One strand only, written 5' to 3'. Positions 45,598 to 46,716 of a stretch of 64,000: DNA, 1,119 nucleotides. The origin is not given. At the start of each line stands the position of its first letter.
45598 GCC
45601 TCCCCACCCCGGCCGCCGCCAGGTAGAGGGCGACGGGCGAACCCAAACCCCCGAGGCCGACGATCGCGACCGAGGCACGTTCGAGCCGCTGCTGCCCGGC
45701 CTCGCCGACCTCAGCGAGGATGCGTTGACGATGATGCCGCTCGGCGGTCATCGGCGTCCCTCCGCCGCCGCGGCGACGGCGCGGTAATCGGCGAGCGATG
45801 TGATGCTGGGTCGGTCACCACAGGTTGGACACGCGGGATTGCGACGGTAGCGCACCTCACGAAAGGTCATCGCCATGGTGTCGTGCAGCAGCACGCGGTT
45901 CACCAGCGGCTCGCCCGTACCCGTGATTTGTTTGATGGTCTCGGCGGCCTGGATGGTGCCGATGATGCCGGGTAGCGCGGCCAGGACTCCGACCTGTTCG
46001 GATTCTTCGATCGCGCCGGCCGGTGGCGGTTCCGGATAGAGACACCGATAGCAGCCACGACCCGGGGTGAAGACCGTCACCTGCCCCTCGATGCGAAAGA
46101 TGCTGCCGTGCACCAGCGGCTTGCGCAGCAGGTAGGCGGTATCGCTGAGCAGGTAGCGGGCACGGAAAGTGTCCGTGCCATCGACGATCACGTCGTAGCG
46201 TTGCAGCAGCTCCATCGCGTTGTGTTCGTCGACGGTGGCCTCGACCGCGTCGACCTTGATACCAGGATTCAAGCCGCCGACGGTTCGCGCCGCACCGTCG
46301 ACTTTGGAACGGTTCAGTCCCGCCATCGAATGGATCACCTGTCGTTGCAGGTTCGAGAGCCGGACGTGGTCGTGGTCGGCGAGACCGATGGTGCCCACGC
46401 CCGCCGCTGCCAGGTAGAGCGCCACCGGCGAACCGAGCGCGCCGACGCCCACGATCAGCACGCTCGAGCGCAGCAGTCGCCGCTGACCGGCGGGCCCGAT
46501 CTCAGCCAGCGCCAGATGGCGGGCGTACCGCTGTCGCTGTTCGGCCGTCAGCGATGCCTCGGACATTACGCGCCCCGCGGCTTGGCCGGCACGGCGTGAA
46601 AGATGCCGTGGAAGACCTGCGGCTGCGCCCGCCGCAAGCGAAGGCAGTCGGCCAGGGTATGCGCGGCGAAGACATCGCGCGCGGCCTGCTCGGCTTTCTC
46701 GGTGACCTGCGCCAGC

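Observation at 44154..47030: Rrf2-regulated operon with two tandem MoeB/ThiF E1-like paralogs and MTAP but no visible sulfur-carrier (ThiS/MoaD/CysO) gene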

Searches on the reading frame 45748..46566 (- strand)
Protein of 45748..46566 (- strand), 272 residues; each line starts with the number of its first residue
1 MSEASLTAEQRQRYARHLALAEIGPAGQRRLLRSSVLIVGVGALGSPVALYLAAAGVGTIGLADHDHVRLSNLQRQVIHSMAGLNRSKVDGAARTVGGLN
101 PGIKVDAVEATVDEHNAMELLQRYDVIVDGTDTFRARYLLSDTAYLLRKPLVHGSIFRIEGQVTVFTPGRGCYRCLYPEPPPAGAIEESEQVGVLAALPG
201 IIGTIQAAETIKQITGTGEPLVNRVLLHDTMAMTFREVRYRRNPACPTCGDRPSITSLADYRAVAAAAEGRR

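Call 3: search_protein_families(library=pfam, proteins=[window:45748-46566:-], max_evalue=0.01)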
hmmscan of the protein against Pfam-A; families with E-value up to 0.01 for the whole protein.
window:45748-46566:- (272 aa): 2 families
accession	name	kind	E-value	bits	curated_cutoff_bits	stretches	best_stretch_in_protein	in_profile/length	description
PF00899.27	ThiF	-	3.4e-72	242.9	28.1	1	14-247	1-237/238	ThiF family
PF03435.24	Sacchrp_dh_NADP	-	0.0061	17.3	25.1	0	36-132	1-77/129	Saccharopine dehydrogenase NADP binding domain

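Call 4: search_protein_families(library=ncbifam, proteins=[window:45748-46566:-], max_evalue=0.01)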
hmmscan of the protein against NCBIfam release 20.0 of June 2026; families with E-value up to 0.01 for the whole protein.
window:45748-46566:- (272 aa): 23 families
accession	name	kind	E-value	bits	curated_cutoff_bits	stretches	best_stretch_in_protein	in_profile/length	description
NF006444.0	PRK08762.1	equivalog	3.6e-103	345.2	449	1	4-267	118-385/387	molybdopterin-synthase adenylyltransferase MoeB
NF047750.1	SAMPActivE1UbaA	equivalog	1.4e-92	309.9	450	1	4-260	3-258/270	SAMP-activating enzyme E1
NF005646.0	PRK07411.1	equivalog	4.4e-86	289.4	633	1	3-264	8-264/390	molybdopterin-synthase adenylyltransferase MoeB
NF005902.0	PRK07878.1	equivalog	1e-84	284.8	647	1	4-266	13-274/392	adenylyltransferase/sulfurtransferase MoeZ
NF004281.0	PRK05690.1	subfamily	9.1e-81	270.8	266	1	4-250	3-249/250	molybdopterin-synthase adenylyltransferase MoeB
TIGR02356.1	adenyl_thiF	equivalog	1.6e-67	226.8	275.25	1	13-214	1-203/203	thiazole biosynthesis adenylyltransferase ThiF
NF004111.0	PRK05600.1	equivalog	1e-61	209.1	437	1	4-248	12-260/371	ThiF family adenylyltransferase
TIGR02355.1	moeB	equivalog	2.5e-61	207.1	376.55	1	12-249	3-240/240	molybdopterin-synthase adenylyltransferase MoeB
NF006204.0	PRK08328.1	equivalog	8.1e-52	176.1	339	1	7-236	3-227/231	hypothetical protein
NF009123.0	PRK12475.1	subfamily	4e-38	131.5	510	1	12-261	3-255/338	MoeB/ThiF family adenylyltransferase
NF006395.0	PRK08644.1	equivalog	3.9e-25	88.7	159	1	21-154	18-152/215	sulfur carrier protein ThiS adenylyltransferase ThiF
NF006077.0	PRK08223.1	equivalog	8.9e-21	74.1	266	1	13-135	10-130/296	hypothetical protein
TIGR02354.1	thiF_fam2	equivalog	1.7e-18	67.2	152.2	1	28-144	16-131/200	thiamine biosynthesis protein ThiF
NF011425.0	PRK14852.1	equivalog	4.3e-16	58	1337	1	14-170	315-471/989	hypothetical protein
NF005901.0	PRK07877.1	equivalog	2.6e-15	55.7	476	1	22-152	96-225/722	Rv1355c family protein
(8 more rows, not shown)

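Call 7: find_encoding_contigs(protein=window:45748-46566:-, flank=10000, max_places=6)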
Protein window:45748-46566:- (272 aa): 11 contigs read that carry it; 6 places shown.
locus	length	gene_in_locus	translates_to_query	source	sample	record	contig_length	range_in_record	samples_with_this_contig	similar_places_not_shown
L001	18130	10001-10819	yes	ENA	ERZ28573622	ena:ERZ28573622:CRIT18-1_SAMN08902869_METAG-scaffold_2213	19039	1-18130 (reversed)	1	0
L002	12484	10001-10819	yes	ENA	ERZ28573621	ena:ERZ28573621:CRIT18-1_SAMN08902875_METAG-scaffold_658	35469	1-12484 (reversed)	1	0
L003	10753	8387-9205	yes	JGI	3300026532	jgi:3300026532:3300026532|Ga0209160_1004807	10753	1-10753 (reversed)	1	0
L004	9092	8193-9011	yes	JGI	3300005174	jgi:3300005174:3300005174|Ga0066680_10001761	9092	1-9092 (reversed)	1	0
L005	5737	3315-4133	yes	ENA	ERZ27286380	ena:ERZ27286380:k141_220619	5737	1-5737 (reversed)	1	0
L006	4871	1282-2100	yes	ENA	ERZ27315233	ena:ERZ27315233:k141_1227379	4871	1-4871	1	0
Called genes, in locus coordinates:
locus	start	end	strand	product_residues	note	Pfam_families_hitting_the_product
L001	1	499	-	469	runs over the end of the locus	?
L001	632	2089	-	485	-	PF03951:Gln-synt_N, PF00120:Gln-synt_C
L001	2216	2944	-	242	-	-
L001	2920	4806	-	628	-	PF00005:ABC_tran, PF02463:SMC_N (faint), PF13476:AAA_23 (faint), PF13555:AAA_29 (faint), PF13304:AAA_21 (weak), PF12848:ABC_tran_Xtn, PF00005:ABC_tran, PF16326:ABC_tran_CTD, +6 more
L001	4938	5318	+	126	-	-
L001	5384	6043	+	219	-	PF02308:MgtC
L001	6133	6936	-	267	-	PF00378:ECH_1, PF16113:ECH_2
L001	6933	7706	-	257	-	PF00378:ECH_1, PF16113:ECH_2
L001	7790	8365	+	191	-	-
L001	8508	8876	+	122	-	PF18902:DUF5658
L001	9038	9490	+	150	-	-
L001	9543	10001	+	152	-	PF02082:Rrf2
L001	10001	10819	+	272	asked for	PF00899:ThiF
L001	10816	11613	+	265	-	PF00899:ThiF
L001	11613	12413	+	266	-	PF01048:PNP_UDP_1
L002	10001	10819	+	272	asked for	PF00899:ThiF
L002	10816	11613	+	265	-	PF00899:ThiF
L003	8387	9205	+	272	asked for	PF00899:ThiF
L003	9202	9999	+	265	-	PF00899:ThiF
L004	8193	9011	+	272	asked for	PF00899:ThiF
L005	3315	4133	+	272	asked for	PF00899:ThiF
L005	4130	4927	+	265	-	PF00899:ThiF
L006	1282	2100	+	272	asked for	PF00899:ThiF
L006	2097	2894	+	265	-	PF00899:ThiF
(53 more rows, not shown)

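Call 9: find_related_loci(query=window:45748-46566:-, collection=genome_contigs, flank=10000)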
Query window:45748-46566:- (272 aa) in genome_contigs; peptide patterns used: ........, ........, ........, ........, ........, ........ (x = any residue, [..] = any of these).
600 stretches matched a pattern (row limit reached: there are more); 599 encode a relative of the query (tblastn E <= 1e-3); the best 80 are kept; 80 distinct loci.
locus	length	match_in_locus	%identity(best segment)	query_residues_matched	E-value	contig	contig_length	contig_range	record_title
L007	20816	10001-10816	94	1-272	5e-169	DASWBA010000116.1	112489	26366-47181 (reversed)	MAG TPA_asm: Candidatus Dormiibacterota bacterium isolate SMAG_U2670 k141_690795, whole genome shotgun sequence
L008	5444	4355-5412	72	1-271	2e-131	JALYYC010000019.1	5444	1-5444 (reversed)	MAG: Candidatus Dormiibacterota bacterium isolate KAP bin29 SD1490-92_k127_5013, whole genome shotgun sequence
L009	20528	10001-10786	66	6-267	2e-116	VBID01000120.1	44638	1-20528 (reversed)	MAG: Chloroflexi bacterium isolate CF_121 14_0927_12_40cm_scaffold_202, whole genome shotgun sequence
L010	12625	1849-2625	54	5-262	1e-92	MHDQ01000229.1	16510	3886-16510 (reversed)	MAG: Nitrospinae bacterium RIFCSPLOWO2_12_FULL_45_22 rifcsplowo2_12_scaffold_4264, whole genome shotgun sequence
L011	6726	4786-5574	56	1-261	3e-91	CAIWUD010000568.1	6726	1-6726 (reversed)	MAG: uncultured Chloroflexi bacterium isolate LaPlata-a_bin-2315 genome assembly, contig: bin-2315:568/652, whole genome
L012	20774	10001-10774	53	6-262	6e-90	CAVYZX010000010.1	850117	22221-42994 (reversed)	MAG: uncultured Acidobacteriota bacterium isolate MFD02242.bin.1.362 genome assembly, contig: contig_1416, whole genome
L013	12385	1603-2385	55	5-265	7e-89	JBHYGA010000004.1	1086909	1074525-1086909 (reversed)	MAG: Gemmatimonadaceae bacterium isolate SAMS01UC_bin-003 SAMS01UC_bin-003_c2, whole genome shotgun sequence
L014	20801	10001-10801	49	1-266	3e-88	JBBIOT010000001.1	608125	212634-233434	MAG: Caldimicrobium sp. isolate AR170220_bin_286 NODE_1_length_608125_cov_9.68986, whole genome shotgun sequence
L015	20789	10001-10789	54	1-261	3e-88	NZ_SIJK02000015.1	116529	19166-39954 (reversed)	Candidatus Chloroploca mongolica isolate M50-1 NODE_15_length_116529_cov_58.383433, whole genome shotgun sequence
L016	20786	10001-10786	53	1-261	5e-88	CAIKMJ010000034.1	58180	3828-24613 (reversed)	MAG: uncultured Acidobacteriia bacterium isolate VK_bin-0219 genome assembly, contig: bin-0219:34/80, whole genome shotg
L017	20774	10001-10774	53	5-261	5e-88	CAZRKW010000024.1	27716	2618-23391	MAG TPA_asm: uncultured Acidobacteriaceae bacterium isolate binchicken_co54_479 genome assembly, contig: NODE_2929_lengt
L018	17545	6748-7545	50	3-266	7e-88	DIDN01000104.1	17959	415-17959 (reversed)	MAG TPA_asm: Deltaproteobacteria bacterium UBA5799 UBA5799_contig_1003, whole genome shotgun sequence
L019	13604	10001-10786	54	2-262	2e-87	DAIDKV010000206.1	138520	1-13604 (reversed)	MAG TPA_asm: Planctomycetales bacterium isolate clean412 k141_449454, whole genome shotgun sequence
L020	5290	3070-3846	49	5-262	5e-87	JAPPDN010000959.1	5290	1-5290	MAG: Candidatus Poribacteria bacterium isolate IRC4_bin_27 NODE_6731_length_5290_cov_4.9893, whole genome shotgun sequen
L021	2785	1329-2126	53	1-265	2e-88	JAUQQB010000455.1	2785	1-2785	MAG: Chloroflexota bacterium isolate JZ-3.bins.34.201901 NODE_38318_length_2785_cov_3.099323, whole genome shotgun seque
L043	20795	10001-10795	52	5-268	2e-85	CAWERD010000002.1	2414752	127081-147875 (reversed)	MAG: Vicinamibacterales bacterium isolate MFD09212.bin.1.144 genome assembly, contig: contig_3066, whole genome shotgun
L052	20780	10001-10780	53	3-261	3e-85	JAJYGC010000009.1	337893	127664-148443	MAG: Nitrospirae bacterium isolate DBS1-3.bin109 NODE_4_length_337893_cov_5.47009, whole genome shotgun sequence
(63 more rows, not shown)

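Call 13: search_solved_structures(query=window:45748-46566:-, max_evalue=1e-10, show_alignments=2)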
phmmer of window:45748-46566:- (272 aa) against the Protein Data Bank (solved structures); distinct sequences matched with E-value up to 1e-10: 35.
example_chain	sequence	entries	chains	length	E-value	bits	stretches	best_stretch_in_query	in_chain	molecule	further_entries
1jw9_B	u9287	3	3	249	1.8e-51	178.3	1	4-250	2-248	MOLYBDOPTERIN BIOSYNTHESIS MOEB PROTEIN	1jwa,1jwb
1zfn_A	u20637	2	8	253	3e-46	161.2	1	10-251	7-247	Adenylyltransferase thiF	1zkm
1zud_1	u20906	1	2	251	4.3e-46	160.7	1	12-251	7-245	Adenylyltransferase thiF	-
6z6s_DDD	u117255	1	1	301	1.6e-39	139.2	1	3-214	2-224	Adenylyltransferase and sulfurtransferase uba4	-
6yuc_D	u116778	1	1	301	1.6e-39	139.2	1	3-214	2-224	Adenylyltransferase and sulfurtransferase uba4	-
6yub_B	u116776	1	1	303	1.8e-39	139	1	3-214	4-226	Adenylyltransferase and sulfurtransferase uba4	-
6yub_A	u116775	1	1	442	4.1e-39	137.8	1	3-214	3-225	Adenylyltransferase and sulfurtransferase uba4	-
8oif_A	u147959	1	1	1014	3.7e-20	75.7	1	17-181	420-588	Ubiquitin-like modifier-activating enzyme 7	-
8se9_A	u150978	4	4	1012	3.7e-20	75.7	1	17-181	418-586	Ubiquitin-like modifier-activating enzyme 7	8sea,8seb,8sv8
9jtc_A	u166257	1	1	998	1.7e-18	70.2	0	11-169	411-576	UBA7 protein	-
4nnj_A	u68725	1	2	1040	5.5e-14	55.5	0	12-169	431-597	Ubiquitin-activating enzyme E1 1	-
5l6h_A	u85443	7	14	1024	5.7e-14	55.4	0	12-169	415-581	Ubiquitin-activating enzyme E1 1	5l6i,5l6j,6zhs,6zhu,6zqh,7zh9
6nya_A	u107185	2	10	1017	6.3e-14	55.3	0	12-169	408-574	Ubiquitin-activating enzyme E1 1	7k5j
3cmm_A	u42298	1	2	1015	6.7e-14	55.2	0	12-169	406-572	Ubiquitin-activating enzyme E1 1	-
5tr4_A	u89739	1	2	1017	1.7e-13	53.8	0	12-169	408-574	Ubiquitin-activating enzyme E1 1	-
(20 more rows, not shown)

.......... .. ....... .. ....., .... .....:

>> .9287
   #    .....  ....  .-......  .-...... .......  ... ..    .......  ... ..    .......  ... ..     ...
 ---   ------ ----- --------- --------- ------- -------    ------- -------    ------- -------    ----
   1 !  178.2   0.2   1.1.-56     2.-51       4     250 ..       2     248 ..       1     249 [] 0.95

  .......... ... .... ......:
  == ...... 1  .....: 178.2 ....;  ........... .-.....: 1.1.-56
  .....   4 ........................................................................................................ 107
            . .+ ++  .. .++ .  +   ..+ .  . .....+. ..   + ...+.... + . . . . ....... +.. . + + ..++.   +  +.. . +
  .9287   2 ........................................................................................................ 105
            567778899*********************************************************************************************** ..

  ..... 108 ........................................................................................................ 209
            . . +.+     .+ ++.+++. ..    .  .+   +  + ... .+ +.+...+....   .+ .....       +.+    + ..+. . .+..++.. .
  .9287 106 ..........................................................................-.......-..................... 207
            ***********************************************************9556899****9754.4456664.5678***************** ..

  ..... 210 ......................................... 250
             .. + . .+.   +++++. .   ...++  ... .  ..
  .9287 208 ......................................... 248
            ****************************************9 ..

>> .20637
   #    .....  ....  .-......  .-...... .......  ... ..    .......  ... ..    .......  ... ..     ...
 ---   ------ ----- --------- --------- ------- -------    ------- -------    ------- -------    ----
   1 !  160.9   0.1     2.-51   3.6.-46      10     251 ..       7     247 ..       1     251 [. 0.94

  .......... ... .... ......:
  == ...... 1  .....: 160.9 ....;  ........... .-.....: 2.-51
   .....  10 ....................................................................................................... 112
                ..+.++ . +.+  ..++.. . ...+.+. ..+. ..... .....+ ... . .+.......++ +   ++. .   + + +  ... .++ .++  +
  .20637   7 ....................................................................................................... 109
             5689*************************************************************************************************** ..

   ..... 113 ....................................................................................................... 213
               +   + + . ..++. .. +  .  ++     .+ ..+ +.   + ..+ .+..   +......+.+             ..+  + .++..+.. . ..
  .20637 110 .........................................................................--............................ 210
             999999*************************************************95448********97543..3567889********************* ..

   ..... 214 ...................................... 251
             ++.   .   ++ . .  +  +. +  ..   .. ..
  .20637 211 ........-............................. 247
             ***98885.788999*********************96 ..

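Call 33: find_related_loci(query=window:45748-46566:-, collection=metagenome_contigs, flank=5000)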
Query window:45748-46566:- (272 aa) in metagenome_contigs; peptide patterns used: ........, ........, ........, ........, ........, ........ (x = any residue, [..] = any of these).
600 stretches matched a pattern (row limit reached: there are more); 594 encode a relative of the query (tblastn E <= 1e-3); the best 80 are kept; 80 distinct loci.
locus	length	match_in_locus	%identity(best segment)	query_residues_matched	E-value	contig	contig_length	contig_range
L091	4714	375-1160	82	6-267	5e-142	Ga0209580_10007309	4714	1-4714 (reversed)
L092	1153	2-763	61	14-267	4e-104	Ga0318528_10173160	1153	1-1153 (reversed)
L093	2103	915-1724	52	4-272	5e-98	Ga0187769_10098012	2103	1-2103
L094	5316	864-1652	57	1-261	7e-92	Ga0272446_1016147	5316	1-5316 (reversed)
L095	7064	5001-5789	54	1-261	3e-91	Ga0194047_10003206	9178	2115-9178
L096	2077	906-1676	56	6-261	2e-95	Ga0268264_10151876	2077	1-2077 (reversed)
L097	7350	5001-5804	54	1-266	2e-90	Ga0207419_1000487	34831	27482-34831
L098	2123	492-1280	54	2-263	1e-93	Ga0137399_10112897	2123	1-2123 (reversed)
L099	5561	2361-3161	53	5-270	3e-89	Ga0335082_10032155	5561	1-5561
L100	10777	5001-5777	51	5-262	6e-89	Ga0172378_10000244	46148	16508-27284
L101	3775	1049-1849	54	5-270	1e-88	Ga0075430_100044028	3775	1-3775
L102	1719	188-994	50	3-270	3e-93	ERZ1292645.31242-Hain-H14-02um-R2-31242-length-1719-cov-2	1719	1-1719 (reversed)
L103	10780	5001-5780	55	4-261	9e-88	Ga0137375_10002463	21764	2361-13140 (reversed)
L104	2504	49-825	54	4-261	3e-90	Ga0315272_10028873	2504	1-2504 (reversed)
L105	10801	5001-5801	49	1-266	7e-88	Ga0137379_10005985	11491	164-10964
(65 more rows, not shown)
